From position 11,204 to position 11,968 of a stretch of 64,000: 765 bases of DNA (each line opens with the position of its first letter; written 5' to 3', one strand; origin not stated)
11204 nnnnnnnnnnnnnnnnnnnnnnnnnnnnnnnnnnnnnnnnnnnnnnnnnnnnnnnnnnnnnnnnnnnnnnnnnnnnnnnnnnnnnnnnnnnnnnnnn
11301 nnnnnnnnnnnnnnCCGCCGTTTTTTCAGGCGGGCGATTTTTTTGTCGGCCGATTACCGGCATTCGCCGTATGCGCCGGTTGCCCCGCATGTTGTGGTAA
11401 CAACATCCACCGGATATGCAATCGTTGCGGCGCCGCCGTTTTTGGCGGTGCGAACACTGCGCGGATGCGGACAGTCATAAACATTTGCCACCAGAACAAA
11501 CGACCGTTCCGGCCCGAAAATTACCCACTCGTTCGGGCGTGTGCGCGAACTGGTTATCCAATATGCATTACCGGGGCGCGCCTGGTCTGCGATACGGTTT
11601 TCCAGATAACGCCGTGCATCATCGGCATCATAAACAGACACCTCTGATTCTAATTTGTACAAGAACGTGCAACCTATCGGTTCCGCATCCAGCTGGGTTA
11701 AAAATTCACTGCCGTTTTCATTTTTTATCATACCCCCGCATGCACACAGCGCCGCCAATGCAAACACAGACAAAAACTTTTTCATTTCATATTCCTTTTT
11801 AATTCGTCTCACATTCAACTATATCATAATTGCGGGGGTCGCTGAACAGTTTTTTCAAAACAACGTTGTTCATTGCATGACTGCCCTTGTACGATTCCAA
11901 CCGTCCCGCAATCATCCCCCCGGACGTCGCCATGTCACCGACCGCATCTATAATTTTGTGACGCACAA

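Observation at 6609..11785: Minimal type IVb-pilus-like assembly core inserted downstream of lpxC, without pilin, peptidase or secretin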

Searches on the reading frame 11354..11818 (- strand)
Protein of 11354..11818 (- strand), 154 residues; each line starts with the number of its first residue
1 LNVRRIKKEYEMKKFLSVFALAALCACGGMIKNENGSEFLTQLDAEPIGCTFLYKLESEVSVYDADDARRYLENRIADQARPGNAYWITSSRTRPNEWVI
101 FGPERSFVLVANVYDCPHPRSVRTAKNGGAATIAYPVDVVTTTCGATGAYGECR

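Call 3: search_protein_families(library=pfam, proteins=[window:11354-11818:-], max_evalue=1)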
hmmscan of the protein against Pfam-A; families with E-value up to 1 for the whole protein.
window:11354-11818:- (154 aa): 1 family
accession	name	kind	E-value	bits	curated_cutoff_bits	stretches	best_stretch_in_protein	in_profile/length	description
PF21514.3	FimA-like_C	-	0.074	13.1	27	1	121-147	111-137/189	FimA-like major fimbrial subunit protein, C-terminal domain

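Call 4: search_protein_families(library=ncbifam, proteins=[window:11354-11818:-], max_evalue=1)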
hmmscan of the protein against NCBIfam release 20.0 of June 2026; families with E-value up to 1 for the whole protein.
window:11354-11818:- (154 aa): 1 family
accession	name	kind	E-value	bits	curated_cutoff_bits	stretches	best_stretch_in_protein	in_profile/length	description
TIGR03736.1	PRTRC_ThiF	hypoth_equivalog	0.078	12.3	144.75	1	59-118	110-168/245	PRTRC system ThiF family protein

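Call 46: find_homologous_proteins(query=window:11354-11785:-, max_evalue=0.01)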
Query window:11354-11785:- (143 aa): 562 proteins with E <= 0.01 among 586 candidates; the best 120 are listed.
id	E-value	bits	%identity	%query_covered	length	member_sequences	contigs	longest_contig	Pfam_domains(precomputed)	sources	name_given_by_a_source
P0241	7.8e-87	306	94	100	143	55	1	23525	-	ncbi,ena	-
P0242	2.9e-82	291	89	99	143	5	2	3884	-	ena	-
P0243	1.9e-81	289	91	98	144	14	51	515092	-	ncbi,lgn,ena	-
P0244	2.1e-81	289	88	99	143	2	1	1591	-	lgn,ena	-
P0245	2.3e-81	289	87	99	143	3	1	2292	-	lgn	-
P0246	4.6e-81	288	87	100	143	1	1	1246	-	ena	-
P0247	3.0e-79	282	88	98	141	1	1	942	-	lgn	-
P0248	5.1e-79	281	87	99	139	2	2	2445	-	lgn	-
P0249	1.4e-75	270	86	99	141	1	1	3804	-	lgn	-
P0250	6.6e-75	268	85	93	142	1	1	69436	-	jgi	-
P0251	1.2e-74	267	82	97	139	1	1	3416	-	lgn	-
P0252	2.4e-74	266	84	97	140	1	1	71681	-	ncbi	-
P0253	7.2e-74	264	82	99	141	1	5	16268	-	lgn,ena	-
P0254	8.4e-74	264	82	97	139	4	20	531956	-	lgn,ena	-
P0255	1.0e-73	264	82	99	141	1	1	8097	-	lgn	-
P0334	2.6e-65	236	74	99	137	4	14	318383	-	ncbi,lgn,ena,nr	ncbi:MAG: membrane lipoprotein lipid attachment site-containing protein [Alphaproteobacteria bacteri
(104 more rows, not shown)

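Call 54: predict_structure(alignment_id=A3)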
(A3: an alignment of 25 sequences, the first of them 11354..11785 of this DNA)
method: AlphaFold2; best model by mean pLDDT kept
length: 143 residues; sequences in the alignment: 25
mean_pLDDT: 49.4   pTM: 0.33
mean pLDDT of the five models: 49.4, 46.8, 46.3, 43.5, 40.6
residues with pLDDT >= 90: 0; 70-90: 6; 50-70: 62; < 50: 75
segments of 3 or more residues with pLDDT < 50: 15-40, 47-49, 102-143
pLDDT, mean of each block of 10 residues (from residue 1): 58 45 35 38 50 62 67 63 63 64 42 37 33 39 38
secondary structure, 60 per line:
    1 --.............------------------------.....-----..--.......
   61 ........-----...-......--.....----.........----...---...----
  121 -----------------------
elements in order: H3-15 E40-44 H54-68 E78-83 E86-90 E95-103

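Call 61: find_encoding_contigs(protein=P0334, flank=3000, max_places=10)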
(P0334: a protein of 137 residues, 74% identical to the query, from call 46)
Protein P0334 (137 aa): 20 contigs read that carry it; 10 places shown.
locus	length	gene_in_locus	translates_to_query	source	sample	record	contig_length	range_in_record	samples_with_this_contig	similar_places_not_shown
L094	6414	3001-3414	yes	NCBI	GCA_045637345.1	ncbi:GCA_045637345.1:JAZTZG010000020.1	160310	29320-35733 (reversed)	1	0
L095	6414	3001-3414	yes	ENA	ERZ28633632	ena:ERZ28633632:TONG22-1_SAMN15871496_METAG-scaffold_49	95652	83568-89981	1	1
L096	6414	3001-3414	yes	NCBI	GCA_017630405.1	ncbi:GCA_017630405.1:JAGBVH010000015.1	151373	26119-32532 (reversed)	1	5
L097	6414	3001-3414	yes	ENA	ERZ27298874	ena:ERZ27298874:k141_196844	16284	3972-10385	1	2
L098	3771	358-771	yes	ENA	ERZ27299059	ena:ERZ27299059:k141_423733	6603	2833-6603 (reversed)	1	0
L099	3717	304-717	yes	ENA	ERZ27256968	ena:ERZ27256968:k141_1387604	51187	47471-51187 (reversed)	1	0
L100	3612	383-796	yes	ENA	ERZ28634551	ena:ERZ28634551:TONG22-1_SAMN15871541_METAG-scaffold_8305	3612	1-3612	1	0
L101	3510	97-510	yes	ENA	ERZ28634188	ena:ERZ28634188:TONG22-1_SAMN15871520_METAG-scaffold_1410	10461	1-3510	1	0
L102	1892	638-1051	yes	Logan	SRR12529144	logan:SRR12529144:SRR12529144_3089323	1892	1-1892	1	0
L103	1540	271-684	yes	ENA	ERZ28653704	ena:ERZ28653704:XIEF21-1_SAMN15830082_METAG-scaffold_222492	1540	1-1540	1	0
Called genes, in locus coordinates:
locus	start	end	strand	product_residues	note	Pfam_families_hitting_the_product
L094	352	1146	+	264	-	PF04028:DUF374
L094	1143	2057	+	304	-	PF02606:LpxK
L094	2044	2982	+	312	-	PF03331:LpxC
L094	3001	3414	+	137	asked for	-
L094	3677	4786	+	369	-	-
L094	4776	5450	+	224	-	-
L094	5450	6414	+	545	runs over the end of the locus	PF00437:T2SSE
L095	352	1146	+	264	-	PF04028:DUF374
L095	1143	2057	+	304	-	PF02606:LpxK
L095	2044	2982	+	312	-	PF03331:LpxC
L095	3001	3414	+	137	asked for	-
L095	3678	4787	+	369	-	-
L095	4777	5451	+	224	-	-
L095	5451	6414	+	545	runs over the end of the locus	PF00437:T2SSE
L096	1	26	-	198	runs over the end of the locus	PF13505:OMP_b-brl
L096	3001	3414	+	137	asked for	-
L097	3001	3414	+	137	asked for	-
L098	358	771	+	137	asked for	-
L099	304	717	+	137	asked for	-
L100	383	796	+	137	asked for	-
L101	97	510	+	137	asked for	-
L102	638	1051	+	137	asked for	-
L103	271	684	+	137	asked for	-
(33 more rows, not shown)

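Call 76: search_protein_representatives(alignment_id=A3)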
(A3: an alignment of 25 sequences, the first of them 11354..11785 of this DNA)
Query: 25 sequences, 142 profile positions. Proteins with E-value up to 0.001 (for the whole library): 44; up to 1e-10: 35; up to 1e-30: 9. The best 44 are listed.
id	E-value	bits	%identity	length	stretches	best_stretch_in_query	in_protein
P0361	1.3e-73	261.5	-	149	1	1-140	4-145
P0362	5.8e-44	165.3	-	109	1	11-116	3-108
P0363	1.1e-42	161.3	-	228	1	1-119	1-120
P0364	1.9e-39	150.7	-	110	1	1-108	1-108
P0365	7.0e-39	148.9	-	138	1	1-123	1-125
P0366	1.0e-37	145.1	-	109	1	2-107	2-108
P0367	1.6e-33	131.5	-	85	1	61-140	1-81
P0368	2.3e-33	131.0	-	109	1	1-107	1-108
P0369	2.4e-33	130.9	-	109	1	1-107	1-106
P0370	3.5e-28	114.2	-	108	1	1-107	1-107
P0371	1.5e-26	108.9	-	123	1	1-112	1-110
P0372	3.4e-26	107.8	-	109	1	1-106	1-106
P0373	1.0e-25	106.2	-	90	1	1-62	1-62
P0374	9.0e-25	103.1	-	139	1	4-118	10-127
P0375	1.1e-24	102.8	-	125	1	2-116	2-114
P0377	1.1e-23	99.7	-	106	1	1-105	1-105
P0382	1.6e-18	82.9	-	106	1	1-105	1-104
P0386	5.1e-17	78.0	-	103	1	1-106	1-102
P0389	5.0e-15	71.5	-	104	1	1-106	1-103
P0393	1.1e-12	63.9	-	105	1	1-105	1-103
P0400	5.2e-07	45.6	-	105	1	7-105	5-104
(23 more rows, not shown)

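Call 77: search_protein_families(library=pfam, proteins=[P0363, P0366, P0370, P0374, P0377, P0382, P0386, P0389, P0393, P0400], max_evalue=0.1)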
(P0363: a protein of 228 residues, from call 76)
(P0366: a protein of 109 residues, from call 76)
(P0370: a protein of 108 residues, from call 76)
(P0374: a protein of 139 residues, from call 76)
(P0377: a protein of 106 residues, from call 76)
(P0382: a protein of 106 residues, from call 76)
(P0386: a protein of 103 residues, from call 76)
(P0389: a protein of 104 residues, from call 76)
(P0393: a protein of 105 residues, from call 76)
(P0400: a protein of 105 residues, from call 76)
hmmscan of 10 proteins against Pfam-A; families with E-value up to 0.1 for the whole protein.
P0363 (228 aa): 0 families

P0366 (109 aa): 0 families

P0370 (108 aa): 0 families

P0374 (139 aa): 1 family
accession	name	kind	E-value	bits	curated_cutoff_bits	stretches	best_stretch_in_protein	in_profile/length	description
PF10634.15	Iron_transport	-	0.089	13.4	21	0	43-77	18-54/150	Fe2+ transport protein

P0377 (106 aa): 0 families

P0382 (106 aa): 1 family
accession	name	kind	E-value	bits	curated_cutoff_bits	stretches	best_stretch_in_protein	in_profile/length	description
PF24939.1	DUF7756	-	0.061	13.7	27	1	27-58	51-82/123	Domain of unknown function (DUF7756)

P0386 (103 aa): 1 family
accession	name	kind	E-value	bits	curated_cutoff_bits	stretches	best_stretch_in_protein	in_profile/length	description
PF00480.26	ROK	-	0.031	14.2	22.9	1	3-44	163-191/294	ROK family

P0389 (104 aa): 0 families

P0393 (105 aa): 0 families

P0400 (105 aa): 0 families
